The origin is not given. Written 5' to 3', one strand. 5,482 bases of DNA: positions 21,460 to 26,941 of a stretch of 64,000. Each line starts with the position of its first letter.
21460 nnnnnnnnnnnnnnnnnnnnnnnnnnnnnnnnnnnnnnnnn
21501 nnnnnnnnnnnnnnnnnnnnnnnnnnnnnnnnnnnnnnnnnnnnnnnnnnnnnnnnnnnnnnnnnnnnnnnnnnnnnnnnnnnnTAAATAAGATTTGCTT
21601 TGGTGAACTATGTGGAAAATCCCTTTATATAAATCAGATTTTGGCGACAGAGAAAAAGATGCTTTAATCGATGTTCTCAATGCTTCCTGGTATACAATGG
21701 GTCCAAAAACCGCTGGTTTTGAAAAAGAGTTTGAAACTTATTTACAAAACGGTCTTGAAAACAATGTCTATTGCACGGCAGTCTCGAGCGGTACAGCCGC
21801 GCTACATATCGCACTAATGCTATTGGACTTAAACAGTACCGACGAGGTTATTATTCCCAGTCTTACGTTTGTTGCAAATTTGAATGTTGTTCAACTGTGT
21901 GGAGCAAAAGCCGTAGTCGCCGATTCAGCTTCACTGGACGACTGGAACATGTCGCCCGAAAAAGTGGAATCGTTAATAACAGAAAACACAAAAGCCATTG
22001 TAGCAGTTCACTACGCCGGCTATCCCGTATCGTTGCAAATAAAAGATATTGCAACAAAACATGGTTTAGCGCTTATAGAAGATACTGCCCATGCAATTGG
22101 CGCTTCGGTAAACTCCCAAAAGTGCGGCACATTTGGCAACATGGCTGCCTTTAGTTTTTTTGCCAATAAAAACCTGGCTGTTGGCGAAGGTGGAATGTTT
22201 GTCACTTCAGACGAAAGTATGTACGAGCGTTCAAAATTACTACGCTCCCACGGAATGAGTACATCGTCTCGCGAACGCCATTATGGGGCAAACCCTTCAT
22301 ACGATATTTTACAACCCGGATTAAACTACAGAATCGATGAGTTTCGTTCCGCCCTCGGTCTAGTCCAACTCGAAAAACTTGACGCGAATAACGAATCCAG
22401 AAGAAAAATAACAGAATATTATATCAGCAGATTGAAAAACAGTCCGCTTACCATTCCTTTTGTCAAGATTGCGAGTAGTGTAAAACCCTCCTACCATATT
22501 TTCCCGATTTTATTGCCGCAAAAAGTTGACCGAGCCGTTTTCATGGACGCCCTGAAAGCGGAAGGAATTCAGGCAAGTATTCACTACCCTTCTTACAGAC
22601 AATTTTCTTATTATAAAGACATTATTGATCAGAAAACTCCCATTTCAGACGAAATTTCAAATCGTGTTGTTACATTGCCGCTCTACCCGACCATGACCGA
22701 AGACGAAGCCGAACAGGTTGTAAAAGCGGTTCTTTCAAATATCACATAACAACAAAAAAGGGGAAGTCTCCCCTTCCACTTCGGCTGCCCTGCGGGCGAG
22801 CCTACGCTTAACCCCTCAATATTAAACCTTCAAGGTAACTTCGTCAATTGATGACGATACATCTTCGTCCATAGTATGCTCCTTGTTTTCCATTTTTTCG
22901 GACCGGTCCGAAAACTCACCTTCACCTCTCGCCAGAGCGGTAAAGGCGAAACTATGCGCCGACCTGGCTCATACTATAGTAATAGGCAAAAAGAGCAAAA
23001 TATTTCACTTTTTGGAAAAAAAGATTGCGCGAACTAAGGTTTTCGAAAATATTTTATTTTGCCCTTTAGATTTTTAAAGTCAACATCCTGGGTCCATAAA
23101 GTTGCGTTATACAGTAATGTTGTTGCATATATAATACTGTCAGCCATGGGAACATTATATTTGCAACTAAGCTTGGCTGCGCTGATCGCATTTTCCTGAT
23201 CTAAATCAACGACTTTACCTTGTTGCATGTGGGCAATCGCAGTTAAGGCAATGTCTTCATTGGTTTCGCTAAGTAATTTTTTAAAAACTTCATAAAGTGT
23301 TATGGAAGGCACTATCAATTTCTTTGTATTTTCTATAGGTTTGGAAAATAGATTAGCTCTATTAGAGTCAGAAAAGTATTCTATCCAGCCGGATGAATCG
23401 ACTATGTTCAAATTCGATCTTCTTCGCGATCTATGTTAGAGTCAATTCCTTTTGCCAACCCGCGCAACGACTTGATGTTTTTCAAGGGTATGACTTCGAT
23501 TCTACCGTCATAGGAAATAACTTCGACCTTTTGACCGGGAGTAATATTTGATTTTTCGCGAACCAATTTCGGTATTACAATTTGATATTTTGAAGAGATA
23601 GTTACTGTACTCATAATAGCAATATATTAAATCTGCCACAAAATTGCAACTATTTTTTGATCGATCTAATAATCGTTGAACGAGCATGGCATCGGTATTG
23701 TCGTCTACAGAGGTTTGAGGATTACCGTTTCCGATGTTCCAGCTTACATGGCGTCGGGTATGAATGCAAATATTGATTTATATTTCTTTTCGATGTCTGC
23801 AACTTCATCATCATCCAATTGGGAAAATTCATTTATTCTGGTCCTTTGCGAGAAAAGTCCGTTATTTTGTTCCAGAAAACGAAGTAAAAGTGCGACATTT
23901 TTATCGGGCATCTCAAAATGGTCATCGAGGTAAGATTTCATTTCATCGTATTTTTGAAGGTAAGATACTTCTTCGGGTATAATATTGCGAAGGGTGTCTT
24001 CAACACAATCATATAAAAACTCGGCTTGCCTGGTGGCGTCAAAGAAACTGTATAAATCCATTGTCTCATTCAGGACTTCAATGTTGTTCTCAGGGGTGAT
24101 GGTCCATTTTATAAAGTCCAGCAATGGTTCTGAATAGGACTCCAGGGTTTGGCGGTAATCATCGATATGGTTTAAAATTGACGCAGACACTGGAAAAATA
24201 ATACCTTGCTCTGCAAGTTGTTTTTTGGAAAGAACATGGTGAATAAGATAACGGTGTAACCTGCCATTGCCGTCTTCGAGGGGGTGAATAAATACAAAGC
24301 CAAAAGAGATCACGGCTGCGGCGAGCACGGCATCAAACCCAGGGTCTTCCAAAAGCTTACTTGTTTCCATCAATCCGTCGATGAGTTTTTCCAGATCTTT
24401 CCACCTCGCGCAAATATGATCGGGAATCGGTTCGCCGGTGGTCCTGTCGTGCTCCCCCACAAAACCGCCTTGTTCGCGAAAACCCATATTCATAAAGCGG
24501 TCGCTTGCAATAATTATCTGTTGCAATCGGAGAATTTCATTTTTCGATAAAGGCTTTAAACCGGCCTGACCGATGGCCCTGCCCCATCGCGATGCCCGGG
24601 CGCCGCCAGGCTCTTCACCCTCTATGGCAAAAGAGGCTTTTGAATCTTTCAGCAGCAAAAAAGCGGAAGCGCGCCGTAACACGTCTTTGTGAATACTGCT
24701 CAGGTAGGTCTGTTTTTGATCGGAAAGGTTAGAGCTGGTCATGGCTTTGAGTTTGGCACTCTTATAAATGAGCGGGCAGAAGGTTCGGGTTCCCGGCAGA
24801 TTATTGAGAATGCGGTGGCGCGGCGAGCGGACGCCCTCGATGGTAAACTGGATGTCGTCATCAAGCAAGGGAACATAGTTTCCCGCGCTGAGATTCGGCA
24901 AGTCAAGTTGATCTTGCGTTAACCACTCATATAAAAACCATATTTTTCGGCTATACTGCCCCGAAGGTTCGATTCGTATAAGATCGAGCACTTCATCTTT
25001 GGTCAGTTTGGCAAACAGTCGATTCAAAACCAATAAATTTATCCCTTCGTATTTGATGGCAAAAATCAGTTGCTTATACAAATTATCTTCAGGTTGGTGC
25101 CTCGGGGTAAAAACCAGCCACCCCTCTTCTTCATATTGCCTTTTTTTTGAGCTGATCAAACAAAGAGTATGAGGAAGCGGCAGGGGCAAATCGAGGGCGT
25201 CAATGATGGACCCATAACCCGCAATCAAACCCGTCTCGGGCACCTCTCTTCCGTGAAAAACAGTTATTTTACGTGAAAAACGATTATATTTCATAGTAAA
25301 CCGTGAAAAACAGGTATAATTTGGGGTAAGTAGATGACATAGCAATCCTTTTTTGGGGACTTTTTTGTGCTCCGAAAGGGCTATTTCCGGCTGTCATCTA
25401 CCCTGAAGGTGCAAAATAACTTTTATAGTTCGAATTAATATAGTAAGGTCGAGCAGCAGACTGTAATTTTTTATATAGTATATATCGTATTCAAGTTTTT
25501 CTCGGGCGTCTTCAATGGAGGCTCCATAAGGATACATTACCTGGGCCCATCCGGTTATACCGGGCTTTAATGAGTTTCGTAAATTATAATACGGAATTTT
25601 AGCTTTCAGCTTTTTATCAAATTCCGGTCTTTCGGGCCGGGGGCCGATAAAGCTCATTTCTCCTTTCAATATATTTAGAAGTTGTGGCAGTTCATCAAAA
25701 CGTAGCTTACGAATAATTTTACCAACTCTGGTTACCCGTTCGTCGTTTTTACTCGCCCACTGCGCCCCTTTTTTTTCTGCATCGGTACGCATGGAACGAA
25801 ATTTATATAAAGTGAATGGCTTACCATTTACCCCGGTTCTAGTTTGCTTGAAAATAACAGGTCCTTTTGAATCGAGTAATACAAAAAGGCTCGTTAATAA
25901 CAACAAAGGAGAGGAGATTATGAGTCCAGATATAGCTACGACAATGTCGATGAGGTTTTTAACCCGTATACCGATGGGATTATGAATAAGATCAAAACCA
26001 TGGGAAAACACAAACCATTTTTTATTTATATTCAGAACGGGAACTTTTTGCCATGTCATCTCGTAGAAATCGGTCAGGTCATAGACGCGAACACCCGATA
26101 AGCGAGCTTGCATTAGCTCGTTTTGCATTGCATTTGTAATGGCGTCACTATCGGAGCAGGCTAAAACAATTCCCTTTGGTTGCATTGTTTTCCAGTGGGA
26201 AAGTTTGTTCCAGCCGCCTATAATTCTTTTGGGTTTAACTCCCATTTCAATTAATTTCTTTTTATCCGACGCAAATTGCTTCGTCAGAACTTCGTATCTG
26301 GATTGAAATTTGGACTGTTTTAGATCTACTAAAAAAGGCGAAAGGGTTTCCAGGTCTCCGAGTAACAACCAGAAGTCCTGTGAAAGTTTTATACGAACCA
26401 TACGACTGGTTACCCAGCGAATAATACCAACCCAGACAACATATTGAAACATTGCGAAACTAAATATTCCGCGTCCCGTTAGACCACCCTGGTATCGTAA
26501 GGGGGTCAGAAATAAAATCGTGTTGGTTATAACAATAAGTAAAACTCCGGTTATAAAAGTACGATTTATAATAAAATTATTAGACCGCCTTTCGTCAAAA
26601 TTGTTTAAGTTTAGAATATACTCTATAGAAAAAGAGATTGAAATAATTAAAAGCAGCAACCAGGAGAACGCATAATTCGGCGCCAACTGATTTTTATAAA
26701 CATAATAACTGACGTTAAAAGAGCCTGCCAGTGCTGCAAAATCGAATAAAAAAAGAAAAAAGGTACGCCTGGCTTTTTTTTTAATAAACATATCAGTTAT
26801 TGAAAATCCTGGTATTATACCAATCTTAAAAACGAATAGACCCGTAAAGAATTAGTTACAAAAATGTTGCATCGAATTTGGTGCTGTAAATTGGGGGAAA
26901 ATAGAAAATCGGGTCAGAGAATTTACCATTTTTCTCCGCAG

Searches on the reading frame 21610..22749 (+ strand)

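Call 35: search_protein_families(library=pfam, proteins=[window:21610-22749:+], max_evalue=0.001)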
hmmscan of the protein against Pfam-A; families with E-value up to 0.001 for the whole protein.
window:21610-22749:+ (379 aa): 4 families
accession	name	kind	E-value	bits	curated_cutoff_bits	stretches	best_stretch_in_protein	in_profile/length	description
PF01041.23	DegT_DnrJ_EryC1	-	3.8e-107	359.1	19.8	1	13-374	5-359/360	DegT/DnrJ/EryC1/StrS aminotransferase family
PF00155.27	Aminotran_1_2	-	4.2e-08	33.2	19.7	1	44-166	54-193/361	Aminotransferase class I and II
PF01053.26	Cys_Met_Meta_PP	-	0.00022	20.4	27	1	48-131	63-142/381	Cys/Met metabolism PLP-dependent enzyme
PF00266.25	Aminotran_5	-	0.00047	19.7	21.5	0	58-278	67-294/371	Aminotransferase class-V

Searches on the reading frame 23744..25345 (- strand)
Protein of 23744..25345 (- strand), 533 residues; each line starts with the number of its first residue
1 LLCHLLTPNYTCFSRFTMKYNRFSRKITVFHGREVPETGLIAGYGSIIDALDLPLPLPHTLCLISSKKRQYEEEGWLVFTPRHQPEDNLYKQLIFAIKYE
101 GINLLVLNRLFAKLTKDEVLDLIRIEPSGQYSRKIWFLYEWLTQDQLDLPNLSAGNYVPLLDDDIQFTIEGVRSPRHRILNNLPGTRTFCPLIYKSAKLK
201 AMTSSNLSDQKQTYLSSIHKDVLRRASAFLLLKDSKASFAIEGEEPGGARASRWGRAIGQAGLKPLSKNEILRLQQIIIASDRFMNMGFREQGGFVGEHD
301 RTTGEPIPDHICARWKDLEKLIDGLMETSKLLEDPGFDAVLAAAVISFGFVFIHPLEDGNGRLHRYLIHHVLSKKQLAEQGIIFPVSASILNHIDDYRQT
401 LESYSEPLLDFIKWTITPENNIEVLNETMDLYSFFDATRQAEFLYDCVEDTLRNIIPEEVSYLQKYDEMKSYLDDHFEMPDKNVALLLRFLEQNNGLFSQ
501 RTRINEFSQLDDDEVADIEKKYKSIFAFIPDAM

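Call 83: search_protein_families(library=pfam, proteins=[window:23744-25345:-], max_evalue=0.00001)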
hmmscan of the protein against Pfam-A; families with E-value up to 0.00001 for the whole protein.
window:23744-25345:- (533 aa): 1 family
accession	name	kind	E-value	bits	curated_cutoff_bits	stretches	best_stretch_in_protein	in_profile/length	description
PF02661.23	Fic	-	2.9e-10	41.3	24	1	265-372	1-93/93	Fic/DOC family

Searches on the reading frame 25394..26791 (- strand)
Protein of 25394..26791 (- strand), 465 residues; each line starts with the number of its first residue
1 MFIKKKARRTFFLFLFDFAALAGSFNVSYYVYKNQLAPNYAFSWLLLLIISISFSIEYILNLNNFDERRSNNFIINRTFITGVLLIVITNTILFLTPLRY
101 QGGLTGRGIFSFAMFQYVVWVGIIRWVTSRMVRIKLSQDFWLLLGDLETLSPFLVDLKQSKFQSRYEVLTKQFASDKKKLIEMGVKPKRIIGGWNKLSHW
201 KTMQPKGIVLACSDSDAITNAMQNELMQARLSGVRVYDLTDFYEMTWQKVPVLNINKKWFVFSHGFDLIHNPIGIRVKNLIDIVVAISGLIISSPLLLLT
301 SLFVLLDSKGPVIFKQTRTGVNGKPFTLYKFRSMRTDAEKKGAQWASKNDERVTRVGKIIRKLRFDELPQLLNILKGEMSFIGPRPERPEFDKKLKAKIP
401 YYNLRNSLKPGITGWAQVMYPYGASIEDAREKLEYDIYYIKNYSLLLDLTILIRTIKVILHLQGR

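Call 83: search_protein_families(library=pfam, proteins=[window:25394-26791:-], max_evalue=0.00001)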
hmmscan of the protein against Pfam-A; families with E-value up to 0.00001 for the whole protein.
window:25394-26791:- (465 aa): 1 family
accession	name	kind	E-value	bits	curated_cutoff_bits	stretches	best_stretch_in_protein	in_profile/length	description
PF02397.22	Bac_transf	-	5.1e-69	231.8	27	1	278-460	1-178/179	Bacterial sugar transferase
